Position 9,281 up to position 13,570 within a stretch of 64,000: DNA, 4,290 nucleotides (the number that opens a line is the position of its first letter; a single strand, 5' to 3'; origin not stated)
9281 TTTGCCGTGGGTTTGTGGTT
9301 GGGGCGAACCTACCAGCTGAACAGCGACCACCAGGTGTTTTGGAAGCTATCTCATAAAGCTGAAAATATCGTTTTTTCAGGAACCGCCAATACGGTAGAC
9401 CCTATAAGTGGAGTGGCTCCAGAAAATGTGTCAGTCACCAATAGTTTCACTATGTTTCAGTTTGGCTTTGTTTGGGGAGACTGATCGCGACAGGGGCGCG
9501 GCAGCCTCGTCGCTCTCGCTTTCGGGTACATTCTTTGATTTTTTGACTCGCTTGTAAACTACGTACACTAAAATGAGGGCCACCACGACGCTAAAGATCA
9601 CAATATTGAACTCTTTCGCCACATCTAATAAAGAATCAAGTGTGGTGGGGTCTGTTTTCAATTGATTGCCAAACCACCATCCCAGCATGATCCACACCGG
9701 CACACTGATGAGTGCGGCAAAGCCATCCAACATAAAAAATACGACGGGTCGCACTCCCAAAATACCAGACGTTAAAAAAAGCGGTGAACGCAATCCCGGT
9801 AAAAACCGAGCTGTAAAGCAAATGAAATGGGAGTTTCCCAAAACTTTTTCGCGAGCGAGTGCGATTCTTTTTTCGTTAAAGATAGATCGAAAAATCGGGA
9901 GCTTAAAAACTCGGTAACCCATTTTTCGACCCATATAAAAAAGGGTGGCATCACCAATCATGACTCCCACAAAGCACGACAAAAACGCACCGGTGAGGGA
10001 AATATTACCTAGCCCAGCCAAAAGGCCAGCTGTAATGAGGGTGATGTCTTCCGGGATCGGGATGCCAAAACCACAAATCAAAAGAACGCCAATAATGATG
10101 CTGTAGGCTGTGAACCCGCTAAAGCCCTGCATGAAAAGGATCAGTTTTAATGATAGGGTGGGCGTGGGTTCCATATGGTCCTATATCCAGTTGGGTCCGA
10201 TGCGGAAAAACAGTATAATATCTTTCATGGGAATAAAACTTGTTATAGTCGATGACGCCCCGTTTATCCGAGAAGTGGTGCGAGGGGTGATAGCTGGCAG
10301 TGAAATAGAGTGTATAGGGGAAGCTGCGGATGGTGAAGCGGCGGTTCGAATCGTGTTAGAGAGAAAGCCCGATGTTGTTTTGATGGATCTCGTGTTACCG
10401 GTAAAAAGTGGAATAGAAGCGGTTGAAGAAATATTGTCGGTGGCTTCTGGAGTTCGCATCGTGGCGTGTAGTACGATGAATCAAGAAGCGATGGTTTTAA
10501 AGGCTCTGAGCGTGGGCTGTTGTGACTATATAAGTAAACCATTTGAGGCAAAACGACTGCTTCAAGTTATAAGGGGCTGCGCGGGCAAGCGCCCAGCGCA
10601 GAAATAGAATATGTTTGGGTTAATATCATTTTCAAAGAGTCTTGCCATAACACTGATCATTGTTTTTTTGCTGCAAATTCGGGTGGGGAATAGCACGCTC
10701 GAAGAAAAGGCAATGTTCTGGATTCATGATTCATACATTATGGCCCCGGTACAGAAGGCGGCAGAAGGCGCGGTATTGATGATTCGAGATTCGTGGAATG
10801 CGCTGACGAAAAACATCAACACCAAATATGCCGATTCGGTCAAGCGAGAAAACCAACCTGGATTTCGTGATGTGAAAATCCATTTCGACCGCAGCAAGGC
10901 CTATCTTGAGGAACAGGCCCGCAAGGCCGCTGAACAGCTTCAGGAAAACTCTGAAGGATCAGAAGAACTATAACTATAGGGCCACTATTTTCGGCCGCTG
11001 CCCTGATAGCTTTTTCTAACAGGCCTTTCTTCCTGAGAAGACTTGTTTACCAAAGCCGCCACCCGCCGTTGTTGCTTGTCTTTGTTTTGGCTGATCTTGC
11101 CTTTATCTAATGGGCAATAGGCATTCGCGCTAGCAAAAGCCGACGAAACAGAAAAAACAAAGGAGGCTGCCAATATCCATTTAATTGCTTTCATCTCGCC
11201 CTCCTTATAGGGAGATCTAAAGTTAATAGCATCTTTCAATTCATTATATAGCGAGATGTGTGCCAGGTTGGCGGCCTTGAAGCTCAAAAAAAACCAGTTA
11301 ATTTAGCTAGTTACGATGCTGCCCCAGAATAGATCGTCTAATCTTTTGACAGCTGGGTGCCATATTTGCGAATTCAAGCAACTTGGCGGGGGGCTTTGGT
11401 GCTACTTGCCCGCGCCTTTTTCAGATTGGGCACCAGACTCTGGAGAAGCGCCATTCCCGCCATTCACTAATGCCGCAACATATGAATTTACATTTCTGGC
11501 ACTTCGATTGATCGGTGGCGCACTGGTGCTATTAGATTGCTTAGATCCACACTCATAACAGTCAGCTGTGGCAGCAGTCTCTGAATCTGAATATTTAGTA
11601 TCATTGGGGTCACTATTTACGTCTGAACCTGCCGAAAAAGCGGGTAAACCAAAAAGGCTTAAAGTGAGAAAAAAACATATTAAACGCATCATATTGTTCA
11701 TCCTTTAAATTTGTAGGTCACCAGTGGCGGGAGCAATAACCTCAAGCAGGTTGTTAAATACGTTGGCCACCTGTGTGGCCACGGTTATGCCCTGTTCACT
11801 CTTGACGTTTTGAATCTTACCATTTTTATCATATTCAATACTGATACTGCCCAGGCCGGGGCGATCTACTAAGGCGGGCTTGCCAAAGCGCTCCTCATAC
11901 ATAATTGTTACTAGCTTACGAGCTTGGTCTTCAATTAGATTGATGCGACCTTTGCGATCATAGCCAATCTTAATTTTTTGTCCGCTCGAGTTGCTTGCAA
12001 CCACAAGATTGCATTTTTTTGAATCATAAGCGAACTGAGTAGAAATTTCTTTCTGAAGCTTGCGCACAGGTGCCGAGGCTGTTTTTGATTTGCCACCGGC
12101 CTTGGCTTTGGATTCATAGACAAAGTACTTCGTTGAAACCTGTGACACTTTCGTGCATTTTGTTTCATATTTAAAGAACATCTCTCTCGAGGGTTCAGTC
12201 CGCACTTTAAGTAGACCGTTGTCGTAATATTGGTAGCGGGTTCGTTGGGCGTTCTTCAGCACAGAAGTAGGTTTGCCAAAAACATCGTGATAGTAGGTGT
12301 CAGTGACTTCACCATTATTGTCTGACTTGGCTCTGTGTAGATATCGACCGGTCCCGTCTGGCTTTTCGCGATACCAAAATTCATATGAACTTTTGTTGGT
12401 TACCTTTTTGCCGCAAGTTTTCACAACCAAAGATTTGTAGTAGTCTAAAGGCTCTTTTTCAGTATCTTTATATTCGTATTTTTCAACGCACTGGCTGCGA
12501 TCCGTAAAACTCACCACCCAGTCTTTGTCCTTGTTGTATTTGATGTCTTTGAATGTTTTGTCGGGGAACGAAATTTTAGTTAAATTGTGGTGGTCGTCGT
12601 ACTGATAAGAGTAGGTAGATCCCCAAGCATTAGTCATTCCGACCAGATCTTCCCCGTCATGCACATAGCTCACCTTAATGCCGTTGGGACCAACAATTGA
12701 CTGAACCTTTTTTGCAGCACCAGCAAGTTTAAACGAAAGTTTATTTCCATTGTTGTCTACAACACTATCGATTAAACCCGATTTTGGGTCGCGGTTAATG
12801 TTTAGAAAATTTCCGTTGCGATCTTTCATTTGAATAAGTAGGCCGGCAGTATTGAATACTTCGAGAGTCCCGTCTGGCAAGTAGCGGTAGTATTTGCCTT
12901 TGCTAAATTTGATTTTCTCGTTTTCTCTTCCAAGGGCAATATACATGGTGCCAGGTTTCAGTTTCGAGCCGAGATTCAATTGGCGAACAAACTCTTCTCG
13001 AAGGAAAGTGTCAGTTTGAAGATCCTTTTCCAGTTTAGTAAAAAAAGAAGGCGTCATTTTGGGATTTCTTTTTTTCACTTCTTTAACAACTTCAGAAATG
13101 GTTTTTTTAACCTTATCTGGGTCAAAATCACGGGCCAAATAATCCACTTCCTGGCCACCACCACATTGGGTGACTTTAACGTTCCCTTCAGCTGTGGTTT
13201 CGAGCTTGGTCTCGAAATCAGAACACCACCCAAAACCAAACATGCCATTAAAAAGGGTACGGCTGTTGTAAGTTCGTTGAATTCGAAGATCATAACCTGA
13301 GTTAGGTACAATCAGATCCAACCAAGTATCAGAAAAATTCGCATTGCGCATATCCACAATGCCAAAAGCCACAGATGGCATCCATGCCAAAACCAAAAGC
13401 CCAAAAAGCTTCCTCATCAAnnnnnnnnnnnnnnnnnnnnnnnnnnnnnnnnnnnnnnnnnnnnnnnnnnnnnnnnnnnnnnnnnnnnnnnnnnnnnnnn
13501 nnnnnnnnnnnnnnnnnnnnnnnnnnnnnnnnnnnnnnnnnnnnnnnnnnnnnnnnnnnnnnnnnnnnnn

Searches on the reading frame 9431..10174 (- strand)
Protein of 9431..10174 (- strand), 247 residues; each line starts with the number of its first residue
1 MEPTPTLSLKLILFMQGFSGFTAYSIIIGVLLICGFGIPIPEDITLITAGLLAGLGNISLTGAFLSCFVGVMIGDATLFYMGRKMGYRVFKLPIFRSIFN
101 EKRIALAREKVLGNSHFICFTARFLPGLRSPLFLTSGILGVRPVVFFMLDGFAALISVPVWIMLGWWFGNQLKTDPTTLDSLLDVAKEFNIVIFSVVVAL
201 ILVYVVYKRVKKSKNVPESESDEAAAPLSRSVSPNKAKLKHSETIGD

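Call 87: search_protein_families(library=pfam, max_evalue=0.00001, proteins=[window:9431-10174:-])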
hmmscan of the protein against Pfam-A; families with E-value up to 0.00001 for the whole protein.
window:9431-10174:- (247 aa): 1 family
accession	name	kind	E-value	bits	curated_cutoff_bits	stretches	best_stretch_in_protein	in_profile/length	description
PF09335.16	VTT_dom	-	1.7e-14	54.8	33.9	1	40-166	1-122/123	VTT domain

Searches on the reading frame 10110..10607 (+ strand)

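Call 87: search_protein_families(library=pfam, max_evalue=0.00001, proteins=[window:10110-10607:+])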
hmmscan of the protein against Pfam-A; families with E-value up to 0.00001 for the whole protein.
window:10110-10607:+ (165 aa): 1 family
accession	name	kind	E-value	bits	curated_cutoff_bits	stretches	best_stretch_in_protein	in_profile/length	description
PF00072.30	Response_reg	-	1.4e-24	86.8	30.2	1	45-155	2-111/111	Response regulator receiver domain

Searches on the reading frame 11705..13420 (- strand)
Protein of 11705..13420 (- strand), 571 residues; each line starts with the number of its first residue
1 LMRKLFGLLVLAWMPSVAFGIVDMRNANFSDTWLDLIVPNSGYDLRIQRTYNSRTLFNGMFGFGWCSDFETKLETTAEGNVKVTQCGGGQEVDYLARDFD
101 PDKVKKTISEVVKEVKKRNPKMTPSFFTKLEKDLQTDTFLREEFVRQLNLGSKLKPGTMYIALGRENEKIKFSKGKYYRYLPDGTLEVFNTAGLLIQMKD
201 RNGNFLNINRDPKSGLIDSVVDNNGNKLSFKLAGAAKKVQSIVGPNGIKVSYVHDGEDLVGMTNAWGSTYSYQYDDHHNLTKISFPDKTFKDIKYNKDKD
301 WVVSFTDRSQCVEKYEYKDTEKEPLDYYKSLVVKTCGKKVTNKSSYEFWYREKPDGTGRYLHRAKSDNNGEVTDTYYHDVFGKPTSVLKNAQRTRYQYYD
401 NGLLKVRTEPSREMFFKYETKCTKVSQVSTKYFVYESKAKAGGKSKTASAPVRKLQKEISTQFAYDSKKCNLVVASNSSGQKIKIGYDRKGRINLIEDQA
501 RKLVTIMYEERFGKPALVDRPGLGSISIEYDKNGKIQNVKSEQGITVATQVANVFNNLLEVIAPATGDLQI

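Call 56: search_protein_families(library=pfam, proteins=[window:11705-13420:-])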
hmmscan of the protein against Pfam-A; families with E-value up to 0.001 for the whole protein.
window:11705-13420:- (571 aa): 3 families
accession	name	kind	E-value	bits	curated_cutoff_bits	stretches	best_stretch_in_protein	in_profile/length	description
PF05593.20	RHS_repeat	-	5e-10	40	22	0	259-287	7-35/38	RHS Repeat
PF20148.4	DUF6531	-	6.6e-09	36.4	24.1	1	22-87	4-68/74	Domain of unknown function (DUF6531)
PF25023.1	TEN_YD-shell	-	0.00082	18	50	0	197-307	53-163/909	Teneurin YD-shell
